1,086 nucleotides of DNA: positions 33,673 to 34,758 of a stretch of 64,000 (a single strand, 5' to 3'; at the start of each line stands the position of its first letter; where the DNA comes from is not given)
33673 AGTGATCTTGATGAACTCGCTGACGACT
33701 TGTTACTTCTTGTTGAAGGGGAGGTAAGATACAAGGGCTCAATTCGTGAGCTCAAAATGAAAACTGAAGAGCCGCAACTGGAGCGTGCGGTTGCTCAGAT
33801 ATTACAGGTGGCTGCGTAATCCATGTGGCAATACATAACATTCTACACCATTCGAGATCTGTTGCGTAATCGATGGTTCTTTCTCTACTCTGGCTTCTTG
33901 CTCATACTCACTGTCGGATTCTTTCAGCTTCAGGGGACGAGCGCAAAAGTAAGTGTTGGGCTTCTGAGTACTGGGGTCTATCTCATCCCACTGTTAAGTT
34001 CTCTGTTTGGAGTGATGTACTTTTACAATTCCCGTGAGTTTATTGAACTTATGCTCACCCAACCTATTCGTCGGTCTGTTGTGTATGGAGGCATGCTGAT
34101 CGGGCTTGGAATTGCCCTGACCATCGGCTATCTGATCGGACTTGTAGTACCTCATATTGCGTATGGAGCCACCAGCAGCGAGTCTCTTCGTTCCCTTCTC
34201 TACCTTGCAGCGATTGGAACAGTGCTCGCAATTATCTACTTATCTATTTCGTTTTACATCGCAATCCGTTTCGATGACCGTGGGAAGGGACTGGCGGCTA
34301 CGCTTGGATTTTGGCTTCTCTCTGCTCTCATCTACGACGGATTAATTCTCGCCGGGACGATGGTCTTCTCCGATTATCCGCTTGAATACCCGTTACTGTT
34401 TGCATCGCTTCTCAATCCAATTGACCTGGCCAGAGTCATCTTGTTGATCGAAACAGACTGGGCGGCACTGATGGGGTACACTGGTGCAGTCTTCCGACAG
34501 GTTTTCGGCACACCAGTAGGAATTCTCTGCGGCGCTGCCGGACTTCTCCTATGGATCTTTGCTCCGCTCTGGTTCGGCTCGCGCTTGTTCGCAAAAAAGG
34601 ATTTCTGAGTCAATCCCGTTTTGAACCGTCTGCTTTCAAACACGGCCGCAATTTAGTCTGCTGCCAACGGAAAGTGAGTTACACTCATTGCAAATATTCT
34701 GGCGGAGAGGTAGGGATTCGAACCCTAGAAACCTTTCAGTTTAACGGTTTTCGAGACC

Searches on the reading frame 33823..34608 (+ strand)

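Call 31: search_protein_families(library=pfam, proteins=[window:33823-34608:+], max_evalue=0.001)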
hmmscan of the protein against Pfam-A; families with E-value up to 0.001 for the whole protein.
window:33823-34608:+ (261 aa): 1 family
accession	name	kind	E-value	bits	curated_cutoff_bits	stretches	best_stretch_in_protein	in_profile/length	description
PF12679.13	ABC2_membrane_2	-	2.4e-07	30.7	27.2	1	54-260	77-282/283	ABC-2 family transporter protein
